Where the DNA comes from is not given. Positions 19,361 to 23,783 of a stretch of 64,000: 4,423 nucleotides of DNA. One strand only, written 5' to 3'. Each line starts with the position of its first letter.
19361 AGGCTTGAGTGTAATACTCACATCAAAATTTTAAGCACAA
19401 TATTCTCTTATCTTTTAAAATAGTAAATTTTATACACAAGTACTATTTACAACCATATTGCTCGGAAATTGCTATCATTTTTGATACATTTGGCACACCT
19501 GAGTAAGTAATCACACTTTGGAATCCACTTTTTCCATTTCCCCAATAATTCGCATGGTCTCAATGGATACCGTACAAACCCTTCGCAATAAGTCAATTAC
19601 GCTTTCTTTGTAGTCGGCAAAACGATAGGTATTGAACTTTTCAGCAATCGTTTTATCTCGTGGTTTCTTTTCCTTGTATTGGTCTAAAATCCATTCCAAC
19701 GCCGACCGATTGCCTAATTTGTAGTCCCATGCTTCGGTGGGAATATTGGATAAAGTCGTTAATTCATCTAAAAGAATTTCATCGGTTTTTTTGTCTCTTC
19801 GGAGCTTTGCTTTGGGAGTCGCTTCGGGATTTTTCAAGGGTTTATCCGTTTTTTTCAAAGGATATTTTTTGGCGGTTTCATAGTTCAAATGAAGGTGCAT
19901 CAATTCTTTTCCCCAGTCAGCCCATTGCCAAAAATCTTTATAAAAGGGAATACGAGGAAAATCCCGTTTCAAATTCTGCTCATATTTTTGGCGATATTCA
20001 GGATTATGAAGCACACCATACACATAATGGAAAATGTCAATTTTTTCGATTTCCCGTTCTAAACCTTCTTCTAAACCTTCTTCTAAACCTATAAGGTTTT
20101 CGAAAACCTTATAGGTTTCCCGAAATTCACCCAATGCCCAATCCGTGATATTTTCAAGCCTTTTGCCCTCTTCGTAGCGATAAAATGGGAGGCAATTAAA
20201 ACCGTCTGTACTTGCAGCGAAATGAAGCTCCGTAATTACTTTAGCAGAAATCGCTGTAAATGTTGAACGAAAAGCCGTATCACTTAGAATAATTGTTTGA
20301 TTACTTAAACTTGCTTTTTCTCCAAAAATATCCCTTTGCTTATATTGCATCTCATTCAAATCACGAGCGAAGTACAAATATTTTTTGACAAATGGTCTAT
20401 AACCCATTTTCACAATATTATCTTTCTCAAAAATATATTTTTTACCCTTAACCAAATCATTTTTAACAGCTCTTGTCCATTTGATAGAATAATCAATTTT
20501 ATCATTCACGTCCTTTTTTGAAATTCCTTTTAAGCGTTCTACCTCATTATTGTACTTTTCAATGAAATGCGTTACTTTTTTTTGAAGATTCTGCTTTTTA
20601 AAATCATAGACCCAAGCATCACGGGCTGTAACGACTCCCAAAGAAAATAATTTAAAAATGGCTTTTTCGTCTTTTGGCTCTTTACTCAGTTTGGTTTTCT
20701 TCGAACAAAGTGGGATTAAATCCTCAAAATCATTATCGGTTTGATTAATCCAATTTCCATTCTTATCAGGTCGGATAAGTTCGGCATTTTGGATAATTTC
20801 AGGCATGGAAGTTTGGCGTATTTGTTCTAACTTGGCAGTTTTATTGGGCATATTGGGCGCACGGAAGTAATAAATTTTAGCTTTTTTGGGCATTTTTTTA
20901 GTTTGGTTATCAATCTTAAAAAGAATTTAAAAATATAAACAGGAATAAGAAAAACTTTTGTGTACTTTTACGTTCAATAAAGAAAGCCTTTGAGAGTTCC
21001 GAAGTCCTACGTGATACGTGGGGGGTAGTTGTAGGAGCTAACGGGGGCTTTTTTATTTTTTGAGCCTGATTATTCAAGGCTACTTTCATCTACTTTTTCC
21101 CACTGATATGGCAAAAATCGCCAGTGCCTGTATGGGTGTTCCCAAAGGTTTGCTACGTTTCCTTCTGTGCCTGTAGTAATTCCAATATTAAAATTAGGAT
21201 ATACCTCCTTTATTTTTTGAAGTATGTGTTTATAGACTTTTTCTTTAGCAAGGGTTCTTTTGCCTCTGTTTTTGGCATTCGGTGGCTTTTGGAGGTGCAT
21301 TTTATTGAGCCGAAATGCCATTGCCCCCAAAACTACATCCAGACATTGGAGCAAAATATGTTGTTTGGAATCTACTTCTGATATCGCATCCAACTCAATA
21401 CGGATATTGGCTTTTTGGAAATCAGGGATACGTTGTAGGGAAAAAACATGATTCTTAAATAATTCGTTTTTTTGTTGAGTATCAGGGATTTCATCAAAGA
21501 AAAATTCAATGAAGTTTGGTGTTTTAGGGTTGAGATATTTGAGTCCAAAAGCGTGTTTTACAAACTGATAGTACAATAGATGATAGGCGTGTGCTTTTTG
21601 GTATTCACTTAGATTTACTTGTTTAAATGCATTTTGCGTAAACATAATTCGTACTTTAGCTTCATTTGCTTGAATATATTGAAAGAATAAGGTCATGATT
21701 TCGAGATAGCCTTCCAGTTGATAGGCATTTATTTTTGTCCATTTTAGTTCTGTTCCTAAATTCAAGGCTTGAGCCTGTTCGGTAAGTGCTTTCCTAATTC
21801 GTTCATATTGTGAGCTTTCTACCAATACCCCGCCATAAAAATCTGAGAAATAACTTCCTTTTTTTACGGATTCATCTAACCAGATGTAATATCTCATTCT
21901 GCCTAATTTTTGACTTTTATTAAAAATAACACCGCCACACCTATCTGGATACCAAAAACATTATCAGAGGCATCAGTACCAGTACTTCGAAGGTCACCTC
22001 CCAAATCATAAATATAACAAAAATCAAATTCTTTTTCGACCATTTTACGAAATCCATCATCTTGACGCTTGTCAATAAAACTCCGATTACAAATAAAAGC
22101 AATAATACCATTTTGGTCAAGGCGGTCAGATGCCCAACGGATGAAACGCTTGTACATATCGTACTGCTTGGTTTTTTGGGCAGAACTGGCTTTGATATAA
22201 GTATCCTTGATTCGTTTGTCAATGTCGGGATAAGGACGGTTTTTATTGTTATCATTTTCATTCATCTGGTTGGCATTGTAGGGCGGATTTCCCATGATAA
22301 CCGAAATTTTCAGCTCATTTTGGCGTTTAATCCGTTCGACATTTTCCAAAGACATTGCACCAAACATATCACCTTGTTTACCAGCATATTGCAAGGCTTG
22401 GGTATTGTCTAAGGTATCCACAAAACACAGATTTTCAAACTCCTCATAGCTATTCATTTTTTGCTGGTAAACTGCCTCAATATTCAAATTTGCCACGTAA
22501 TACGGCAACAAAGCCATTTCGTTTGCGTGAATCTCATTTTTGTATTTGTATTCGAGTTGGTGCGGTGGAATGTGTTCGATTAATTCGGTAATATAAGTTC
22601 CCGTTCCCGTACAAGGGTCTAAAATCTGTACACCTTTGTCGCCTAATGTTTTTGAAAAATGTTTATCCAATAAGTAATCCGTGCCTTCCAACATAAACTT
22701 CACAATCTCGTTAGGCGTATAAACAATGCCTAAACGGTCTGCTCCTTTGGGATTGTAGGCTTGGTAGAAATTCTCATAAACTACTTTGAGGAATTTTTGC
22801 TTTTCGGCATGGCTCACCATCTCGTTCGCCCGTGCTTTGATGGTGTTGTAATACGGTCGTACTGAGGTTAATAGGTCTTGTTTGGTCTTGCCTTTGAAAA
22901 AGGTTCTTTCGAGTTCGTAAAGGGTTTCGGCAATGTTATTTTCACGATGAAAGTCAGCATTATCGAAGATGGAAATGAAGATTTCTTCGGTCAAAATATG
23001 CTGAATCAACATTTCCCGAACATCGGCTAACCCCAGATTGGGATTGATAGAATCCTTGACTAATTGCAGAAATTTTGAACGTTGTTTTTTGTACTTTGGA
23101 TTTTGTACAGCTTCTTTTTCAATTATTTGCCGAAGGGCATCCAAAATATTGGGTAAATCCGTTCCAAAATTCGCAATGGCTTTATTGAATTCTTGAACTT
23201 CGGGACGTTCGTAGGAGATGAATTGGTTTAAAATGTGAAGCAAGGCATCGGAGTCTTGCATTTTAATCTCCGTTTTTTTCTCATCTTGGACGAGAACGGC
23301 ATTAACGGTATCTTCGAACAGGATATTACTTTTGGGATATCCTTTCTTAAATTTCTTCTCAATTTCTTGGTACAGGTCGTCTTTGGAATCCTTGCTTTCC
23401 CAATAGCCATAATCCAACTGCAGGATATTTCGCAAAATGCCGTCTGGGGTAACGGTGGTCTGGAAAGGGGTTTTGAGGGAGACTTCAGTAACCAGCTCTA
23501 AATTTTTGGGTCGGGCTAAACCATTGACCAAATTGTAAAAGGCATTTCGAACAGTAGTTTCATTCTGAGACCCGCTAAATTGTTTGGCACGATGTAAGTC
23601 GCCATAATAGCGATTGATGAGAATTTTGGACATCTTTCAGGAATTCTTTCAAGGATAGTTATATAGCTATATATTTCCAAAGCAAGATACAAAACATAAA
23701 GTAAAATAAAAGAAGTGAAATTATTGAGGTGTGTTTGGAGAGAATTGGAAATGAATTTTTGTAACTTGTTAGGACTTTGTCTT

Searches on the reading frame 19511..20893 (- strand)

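Call 92: search_protein_families(library=pfam, proteins=[window:19511-20893:-], max_evalue=0.001)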
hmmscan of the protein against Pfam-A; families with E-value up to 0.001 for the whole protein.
window:19511-20893:- (460 aa): 1 family
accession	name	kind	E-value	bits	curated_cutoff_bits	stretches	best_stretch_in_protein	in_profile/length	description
PF18135.7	Type_ISP_C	-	1.2e-97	327.5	25.9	1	78-435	1-342/342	Type ISP C-terminal specificity domain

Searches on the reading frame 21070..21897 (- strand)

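Call 92: search_protein_families(library=pfam, proteins=[window:21070-21897:-], max_evalue=0.001)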
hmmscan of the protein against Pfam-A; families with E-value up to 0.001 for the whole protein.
window:21070-21897:- (275 aa): 1 family
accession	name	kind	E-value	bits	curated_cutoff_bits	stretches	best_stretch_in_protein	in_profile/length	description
PF12686.12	DUF3800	-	1.1e-07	33.1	21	1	5-195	2-148/149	Protein of unknown function (DUF3800)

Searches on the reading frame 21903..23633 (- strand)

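Call 92: search_protein_families(library=pfam, proteins=[window:21903-23633:-], max_evalue=0.001)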
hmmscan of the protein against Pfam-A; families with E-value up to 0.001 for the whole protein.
window:21903-23633:- (576 aa): 3 families
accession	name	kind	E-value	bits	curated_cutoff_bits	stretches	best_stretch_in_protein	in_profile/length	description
PF22240.1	ISP_coupler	-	3.2e-14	53.8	27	1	155-274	4-123/126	Type ISP restriction-modification enzyme, coupler domain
PF02384.22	N6_Mtase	-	1.3e-10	41.5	20.4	1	282-518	6-186/311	N-6 DNA Methylase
PF07669.17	Eco57I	-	1.4e-10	41.9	25.3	1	427-544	69-165/171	Eco57I restriction-modification methylase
